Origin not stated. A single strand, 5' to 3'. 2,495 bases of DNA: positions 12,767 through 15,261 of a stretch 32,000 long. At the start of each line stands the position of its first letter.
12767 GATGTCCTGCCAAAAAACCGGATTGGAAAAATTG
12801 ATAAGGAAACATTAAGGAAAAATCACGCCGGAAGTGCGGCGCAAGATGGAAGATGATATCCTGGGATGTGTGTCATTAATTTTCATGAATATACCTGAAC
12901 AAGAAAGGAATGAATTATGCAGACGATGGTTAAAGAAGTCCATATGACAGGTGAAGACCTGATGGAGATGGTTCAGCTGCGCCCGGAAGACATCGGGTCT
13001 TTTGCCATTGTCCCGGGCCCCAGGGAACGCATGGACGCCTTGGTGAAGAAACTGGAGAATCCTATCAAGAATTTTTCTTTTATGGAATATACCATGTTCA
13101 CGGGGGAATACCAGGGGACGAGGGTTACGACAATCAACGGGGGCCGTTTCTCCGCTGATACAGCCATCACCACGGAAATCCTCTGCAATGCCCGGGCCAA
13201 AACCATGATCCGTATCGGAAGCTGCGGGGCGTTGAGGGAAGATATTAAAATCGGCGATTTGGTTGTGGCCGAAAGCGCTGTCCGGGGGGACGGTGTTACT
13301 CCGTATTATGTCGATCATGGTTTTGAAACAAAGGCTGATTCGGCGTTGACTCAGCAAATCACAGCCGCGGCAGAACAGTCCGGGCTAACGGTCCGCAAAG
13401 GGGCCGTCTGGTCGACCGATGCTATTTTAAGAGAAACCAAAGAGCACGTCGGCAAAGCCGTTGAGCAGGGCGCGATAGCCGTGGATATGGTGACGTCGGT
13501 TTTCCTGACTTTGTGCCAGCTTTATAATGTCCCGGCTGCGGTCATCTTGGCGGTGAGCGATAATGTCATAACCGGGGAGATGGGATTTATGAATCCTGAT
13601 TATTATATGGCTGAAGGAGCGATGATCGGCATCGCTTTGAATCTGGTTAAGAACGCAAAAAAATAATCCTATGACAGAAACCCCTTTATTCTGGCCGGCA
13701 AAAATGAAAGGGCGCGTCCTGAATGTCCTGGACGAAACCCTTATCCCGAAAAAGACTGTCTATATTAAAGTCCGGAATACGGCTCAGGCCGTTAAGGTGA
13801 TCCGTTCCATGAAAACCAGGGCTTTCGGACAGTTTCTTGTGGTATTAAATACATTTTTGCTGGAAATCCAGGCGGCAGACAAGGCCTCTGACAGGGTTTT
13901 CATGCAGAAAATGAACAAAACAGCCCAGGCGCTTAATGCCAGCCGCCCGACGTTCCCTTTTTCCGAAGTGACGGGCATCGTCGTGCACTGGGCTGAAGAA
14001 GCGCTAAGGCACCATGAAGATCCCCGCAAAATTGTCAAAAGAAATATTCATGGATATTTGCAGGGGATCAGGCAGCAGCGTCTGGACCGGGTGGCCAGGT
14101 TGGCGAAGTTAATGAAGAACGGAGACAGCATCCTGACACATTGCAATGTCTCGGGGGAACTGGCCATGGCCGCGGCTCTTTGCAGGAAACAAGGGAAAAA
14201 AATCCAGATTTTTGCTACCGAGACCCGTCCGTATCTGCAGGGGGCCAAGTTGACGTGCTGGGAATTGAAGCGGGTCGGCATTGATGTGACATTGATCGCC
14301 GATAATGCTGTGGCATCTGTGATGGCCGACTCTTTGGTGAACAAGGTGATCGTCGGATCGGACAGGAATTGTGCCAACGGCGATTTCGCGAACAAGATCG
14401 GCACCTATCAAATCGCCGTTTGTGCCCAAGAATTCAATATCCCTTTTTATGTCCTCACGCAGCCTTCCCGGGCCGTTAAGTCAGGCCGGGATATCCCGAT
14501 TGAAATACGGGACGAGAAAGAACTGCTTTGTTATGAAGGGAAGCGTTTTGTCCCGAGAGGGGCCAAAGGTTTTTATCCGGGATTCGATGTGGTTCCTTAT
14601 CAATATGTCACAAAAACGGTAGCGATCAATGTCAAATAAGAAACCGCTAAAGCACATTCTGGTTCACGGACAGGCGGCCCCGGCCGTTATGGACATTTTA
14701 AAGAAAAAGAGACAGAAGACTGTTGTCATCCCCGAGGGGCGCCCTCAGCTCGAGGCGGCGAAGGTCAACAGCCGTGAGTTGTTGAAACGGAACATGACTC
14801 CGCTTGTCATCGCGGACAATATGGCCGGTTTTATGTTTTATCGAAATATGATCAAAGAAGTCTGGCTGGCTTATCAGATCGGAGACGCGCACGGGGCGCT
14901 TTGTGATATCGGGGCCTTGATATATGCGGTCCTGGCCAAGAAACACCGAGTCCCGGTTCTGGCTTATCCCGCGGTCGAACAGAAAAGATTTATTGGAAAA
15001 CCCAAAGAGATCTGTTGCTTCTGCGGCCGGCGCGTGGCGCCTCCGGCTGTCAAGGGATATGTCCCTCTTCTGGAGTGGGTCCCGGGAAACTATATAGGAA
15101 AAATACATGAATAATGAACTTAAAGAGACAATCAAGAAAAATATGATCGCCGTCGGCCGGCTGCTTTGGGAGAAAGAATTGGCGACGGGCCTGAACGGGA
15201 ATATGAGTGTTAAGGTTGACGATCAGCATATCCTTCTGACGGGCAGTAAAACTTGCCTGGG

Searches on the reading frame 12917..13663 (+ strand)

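Call 6: search_protein_families(library=pfam, proteins=[window:12917-13663:+])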
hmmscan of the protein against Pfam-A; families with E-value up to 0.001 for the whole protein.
window:12917-13663:+ (249 aa): 1 family
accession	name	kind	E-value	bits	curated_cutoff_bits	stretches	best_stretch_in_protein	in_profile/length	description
PF01048.26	PNP_UDP_1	-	2.9e-38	132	25.1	1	29-216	2-199/233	Phosphorylase superfamily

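Call 51: search_protein_families(library=ncbifam, proteins=[window:12917-13663:+], max_evalue=0.00001)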
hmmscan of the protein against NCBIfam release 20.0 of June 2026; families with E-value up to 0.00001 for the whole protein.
window:12917-13663:+ (249 aa): 16 families
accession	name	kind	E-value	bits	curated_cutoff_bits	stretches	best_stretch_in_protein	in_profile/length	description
TIGR01718.1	Uridine-psphlse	equivalog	2e-29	102.6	280.3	1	20-223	5-221/245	uridine phosphorylase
NF004489.0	PRK05819.1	subfamily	2.3e-28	99.1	230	1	46-244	34-233/236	DeoD-type purine-nucleoside phosphorylase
TIGR00107.1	deoD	equivalog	1.1e-26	93.8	232.25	1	56-244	40-229/232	purine-nucleoside phosphorylase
NF009914.0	PRK13374.1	subfamily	1.3e-23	83.8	338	1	29-244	16-233/235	DeoD-type purine-nucleoside phosphorylase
NF008383.0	PRK11178.1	equivalog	1.6e-22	80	262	1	28-170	20-162/254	uridine phosphorylase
NF004079.0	PRK05584.1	equivalog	1.5e-19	70.4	169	1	31-216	5-199/232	5'-methylthioadenosine/adenosylhomocysteine nucleosidase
NF005500.0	PRK07115.1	equivalog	6e-17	61.7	264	1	67-219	62-215/261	AMP nucleosidase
TIGR01704.1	MTA_SAH-Nsdase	equivalog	9.8e-17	61.2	73.8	1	32-235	5-215/229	5'-methylthioadenosine/S-adenosylhomocysteine nucleosidase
TIGR03468.1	HpnG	hypoth_equivalog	9.8e-16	58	187.1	1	70-217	22-158/212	hopanoid-associated phosphorylase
TIGR01721.1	AMN-like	hypoth_equivalog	1.4e-13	50.6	307.2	1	68-218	60-212/269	AMP nucleosidase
TIGR01717.1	AMP-nucleosdse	equivalog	2.4e-11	43.1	364.7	1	51-222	248-428/478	AMP nucleosidase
NF006142.0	PRK08292.1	equivalog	1.5e-10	40.5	307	1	47-222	259-442/492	AMP nucleosidase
TIGR03664.1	fut_nucase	equivalog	1.1e-08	35.1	124.7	1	39-217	11-203/228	futalosine hydrolase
NF005476.0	PRK07077.1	equivalog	4.6e-08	32.6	215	1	70-215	30-171/243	phosphorylase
NF005221.0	PRK06714.1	equivalog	1.7e-06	27.8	218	1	87-216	62-197/236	S-adenosylhomocysteine nucleosidase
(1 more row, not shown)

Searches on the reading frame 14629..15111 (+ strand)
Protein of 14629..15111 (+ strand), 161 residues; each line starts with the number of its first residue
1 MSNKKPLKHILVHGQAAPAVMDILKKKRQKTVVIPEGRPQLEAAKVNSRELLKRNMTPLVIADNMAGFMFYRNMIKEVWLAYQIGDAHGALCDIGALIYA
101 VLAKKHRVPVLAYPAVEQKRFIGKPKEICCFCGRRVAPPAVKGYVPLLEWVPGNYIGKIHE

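Call 6: search_protein_families(library=pfam, proteins=[window:14629-15111:+])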
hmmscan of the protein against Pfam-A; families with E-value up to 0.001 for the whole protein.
window:14629-15111:+ (161 aa): 1 family
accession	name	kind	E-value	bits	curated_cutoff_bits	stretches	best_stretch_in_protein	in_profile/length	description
PF01008.23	IF-2B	-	4.4e-09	36.4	22.4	1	9-112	109-213/280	Initiation factor 2 subunit family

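Call 51: search_protein_families(library=ncbifam, proteins=[window:14629-15111:+], max_evalue=0.00001)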
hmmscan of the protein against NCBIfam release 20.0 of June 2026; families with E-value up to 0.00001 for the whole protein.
window:14629-15111:+ (161 aa): 5 families
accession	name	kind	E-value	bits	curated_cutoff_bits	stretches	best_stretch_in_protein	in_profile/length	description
TIGR00524.1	eIF-2B_rel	subfamily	1.2e-09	37.8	185.85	1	16-156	139-291/303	S-methyl-5-thioribose-1-phosphate isomerase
NF004326.0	PRK05720.1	subfamily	1.9e-09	36.8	271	1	14-112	176-275/358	s-methyl-5-thioribose-1-phosphate isomerase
NF004436.0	PRK05772.1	equivalog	1.1e-08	34.8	521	1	28-158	200-341/363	S-methyl-5-thioribose-1-phosphate isomerase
TIGR00512.1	salvage_mtnA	equivalog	1.5e-08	34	279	1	13-111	168-267/335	S-methyl-5-thioribose-1-phosphate isomerase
NF004700.0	PRK06036.1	equivalog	1.6e-08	34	528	1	14-114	166-267/339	S-methyl-5-thioribose-1-phosphate isomerase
